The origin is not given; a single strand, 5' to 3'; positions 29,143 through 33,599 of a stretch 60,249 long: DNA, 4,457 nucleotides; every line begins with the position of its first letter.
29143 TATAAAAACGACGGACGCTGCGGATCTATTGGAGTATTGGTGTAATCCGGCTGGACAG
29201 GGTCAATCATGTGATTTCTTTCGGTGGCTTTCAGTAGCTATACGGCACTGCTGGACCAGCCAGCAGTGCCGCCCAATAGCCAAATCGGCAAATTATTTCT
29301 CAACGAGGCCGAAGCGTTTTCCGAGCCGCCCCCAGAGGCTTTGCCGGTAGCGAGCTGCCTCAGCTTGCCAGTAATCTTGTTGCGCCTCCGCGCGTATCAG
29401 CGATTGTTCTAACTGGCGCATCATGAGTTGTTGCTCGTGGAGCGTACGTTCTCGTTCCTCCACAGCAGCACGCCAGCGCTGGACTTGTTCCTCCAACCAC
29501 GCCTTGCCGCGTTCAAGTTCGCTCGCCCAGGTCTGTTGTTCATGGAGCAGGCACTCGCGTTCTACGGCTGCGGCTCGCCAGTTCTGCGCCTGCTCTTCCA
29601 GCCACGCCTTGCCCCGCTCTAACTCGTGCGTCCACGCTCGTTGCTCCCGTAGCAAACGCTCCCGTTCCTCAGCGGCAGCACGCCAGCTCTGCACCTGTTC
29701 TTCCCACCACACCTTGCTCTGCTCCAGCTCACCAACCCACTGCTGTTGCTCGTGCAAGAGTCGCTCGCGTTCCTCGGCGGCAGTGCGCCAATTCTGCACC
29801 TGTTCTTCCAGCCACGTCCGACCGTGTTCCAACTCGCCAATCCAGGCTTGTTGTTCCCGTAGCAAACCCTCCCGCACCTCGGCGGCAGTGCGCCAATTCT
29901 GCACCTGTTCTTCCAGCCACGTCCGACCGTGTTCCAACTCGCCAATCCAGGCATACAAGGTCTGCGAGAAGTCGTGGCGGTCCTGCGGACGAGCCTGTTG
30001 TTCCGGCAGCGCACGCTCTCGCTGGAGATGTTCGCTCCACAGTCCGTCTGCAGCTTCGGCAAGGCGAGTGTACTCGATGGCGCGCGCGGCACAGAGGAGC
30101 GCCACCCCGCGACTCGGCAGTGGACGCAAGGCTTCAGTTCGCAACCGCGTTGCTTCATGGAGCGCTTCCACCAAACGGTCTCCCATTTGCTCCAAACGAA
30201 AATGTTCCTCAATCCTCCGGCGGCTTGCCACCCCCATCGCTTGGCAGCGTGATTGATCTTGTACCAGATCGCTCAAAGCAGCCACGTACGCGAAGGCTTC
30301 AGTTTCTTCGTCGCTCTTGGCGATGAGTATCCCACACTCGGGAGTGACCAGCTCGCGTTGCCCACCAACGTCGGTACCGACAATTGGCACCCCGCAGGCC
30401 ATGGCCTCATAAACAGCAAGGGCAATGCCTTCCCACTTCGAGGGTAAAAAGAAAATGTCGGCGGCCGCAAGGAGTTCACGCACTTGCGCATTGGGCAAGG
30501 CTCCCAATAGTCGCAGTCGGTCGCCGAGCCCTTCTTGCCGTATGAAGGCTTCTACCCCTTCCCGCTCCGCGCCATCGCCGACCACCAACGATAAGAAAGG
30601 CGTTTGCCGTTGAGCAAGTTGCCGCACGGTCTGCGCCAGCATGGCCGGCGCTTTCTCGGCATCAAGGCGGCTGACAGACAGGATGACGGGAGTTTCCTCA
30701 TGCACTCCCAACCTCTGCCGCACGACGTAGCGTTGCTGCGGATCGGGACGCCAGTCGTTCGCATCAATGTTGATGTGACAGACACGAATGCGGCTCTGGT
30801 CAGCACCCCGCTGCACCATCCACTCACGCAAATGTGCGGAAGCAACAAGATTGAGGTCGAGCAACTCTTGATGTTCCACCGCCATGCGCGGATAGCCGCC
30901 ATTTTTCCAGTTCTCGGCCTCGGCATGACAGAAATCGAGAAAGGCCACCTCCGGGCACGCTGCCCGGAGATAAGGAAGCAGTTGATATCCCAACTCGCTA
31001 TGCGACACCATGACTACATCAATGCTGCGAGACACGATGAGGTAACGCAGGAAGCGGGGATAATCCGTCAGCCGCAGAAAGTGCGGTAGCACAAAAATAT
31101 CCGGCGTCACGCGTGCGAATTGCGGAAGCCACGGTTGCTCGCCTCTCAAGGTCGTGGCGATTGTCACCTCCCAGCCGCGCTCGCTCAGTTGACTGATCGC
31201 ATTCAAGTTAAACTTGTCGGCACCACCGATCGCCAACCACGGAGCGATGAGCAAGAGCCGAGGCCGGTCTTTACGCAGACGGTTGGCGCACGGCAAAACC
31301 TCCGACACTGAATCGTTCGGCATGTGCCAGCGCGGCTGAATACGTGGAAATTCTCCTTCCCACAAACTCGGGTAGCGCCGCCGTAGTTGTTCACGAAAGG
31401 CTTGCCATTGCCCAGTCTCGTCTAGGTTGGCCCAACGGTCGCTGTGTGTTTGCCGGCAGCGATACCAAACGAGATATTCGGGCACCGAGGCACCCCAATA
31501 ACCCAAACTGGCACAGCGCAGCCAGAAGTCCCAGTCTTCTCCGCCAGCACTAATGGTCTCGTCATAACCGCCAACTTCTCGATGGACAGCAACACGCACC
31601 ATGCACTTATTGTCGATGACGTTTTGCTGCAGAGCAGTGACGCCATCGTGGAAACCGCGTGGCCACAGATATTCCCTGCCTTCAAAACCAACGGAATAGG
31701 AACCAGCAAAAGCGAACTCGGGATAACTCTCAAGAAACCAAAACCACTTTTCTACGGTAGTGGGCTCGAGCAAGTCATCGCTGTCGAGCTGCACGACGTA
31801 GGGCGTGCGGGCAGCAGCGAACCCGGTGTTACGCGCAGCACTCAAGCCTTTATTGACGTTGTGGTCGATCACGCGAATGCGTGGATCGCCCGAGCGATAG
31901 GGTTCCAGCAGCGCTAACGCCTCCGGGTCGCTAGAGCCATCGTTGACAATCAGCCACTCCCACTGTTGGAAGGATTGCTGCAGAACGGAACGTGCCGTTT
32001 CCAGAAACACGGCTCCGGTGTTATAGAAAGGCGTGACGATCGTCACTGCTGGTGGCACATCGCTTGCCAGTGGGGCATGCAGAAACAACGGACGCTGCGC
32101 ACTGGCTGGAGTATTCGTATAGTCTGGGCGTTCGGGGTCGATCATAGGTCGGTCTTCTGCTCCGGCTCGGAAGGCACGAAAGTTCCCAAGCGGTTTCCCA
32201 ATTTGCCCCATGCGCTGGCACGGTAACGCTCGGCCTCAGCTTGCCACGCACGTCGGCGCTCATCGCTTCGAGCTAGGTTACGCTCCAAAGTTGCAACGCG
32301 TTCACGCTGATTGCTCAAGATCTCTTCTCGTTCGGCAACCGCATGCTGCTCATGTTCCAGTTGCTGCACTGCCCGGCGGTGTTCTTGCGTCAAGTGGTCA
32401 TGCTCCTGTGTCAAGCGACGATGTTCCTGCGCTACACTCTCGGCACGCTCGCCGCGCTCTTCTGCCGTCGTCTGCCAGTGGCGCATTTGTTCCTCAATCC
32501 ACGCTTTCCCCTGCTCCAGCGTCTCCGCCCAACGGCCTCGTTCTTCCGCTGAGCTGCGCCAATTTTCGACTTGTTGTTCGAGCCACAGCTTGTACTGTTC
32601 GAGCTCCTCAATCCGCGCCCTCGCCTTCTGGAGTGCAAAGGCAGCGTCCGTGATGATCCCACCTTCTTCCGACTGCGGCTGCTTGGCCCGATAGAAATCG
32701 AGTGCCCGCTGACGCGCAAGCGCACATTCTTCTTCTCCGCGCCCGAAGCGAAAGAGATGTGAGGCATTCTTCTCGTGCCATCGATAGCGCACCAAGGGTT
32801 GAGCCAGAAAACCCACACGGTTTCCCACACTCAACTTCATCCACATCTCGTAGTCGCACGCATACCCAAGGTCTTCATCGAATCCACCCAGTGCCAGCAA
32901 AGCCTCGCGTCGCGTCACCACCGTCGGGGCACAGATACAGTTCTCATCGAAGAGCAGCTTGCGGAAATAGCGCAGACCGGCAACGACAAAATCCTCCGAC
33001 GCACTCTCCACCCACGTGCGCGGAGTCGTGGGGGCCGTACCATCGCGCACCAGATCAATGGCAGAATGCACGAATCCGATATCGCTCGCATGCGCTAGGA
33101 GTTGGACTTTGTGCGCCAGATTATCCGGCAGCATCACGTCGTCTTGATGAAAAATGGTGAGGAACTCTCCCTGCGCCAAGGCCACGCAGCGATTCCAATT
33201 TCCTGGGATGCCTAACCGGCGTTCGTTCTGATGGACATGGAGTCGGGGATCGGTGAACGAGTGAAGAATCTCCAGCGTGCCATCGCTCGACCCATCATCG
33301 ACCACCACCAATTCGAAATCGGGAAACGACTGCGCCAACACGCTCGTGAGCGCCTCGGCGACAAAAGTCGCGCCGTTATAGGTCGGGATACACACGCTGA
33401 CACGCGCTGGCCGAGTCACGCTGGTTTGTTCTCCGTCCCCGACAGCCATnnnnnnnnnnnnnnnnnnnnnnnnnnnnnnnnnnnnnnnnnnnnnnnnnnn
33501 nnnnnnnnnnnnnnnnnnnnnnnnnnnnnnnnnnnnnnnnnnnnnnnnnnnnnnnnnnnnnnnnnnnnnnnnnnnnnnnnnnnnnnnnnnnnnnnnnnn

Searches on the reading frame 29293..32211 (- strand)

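Call 63: search_protein_families(library=pfam, proteins=[window:29293-32211:-], max_evalue=0.001)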
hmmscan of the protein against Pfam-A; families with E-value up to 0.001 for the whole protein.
window:29293-32211:- (972 aa): 9 families
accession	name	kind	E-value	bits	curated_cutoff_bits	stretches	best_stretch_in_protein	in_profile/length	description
PF00534.26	Glycos_transf_1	-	4.4e-33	114.7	26.4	1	498-665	6-171/172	Glycosyl transferases group 1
PF13692.12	Glyco_trans_1_4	-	9.3e-30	104.2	27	1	508-643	2-137/142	Glycosyl transferases group 1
PF00535.33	Glycos_transf_2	-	6e-27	95.1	23.3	1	57-201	1-147/168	Glycosyl transferase family 2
PF10111.15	Glyco_tranf_2_2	-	2.7e-10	40.6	27.3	1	58-155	2-101/276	Glycosyltransferase like family 2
PF13439.12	Glyco_transf_4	-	7.5e-09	36.3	28.5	1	328-483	1-167/170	Glycosyltransferase Family 4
PF13524.12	Glyco_trans_1_2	-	1.4e-07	32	25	1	565-678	28-140/144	Glycosyl transferase-like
PF13632.12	Glyco_trans_2_3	-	3.3e-07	30.7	27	1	138-273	1-133/198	Glycosyl transferase family group 2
PF13641.12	Glyco_tranf_2_3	-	4.4e-07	30.6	27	1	54-251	2-212/230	Glycosyltransferase like family 2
PF20706.3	GT4-conflict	-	5.7e-06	26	26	1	424-625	112-323/385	Family 4 Glycosyltransferase in conflict systems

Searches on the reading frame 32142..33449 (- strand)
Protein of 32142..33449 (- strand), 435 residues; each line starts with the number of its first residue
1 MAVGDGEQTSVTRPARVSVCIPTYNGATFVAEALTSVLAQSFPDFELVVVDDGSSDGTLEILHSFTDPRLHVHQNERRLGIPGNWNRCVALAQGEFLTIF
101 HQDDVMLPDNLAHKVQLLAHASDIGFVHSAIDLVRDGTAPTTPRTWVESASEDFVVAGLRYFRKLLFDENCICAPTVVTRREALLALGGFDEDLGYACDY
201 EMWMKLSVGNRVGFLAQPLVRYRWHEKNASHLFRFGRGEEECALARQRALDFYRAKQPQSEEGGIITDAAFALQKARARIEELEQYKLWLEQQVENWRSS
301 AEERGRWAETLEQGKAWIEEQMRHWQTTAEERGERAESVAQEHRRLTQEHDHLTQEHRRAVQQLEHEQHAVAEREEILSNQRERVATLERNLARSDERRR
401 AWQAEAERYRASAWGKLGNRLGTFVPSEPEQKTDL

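Call 79: search_protein_families(library=pfam, proteins=[window:32142-33449:-], max_evalue=0.00001)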
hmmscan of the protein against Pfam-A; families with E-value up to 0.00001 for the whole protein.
window:32142-33449:- (435 aa): 3 families
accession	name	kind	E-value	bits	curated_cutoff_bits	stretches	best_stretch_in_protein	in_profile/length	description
PF00535.33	Glycos_transf_2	-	5.6e-28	98.4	23.3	1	18-184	1-164/168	Glycosyl transferase family 2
PF13641.12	Glyco_tranf_2_3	-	1.1e-16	62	27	1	15-221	2-210/230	Glycosyltransferase like family 2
PF10111.15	Glyco_tranf_2_2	-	3.9e-14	53.2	27.3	1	18-230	1-223/276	Glycosyltransferase like family 2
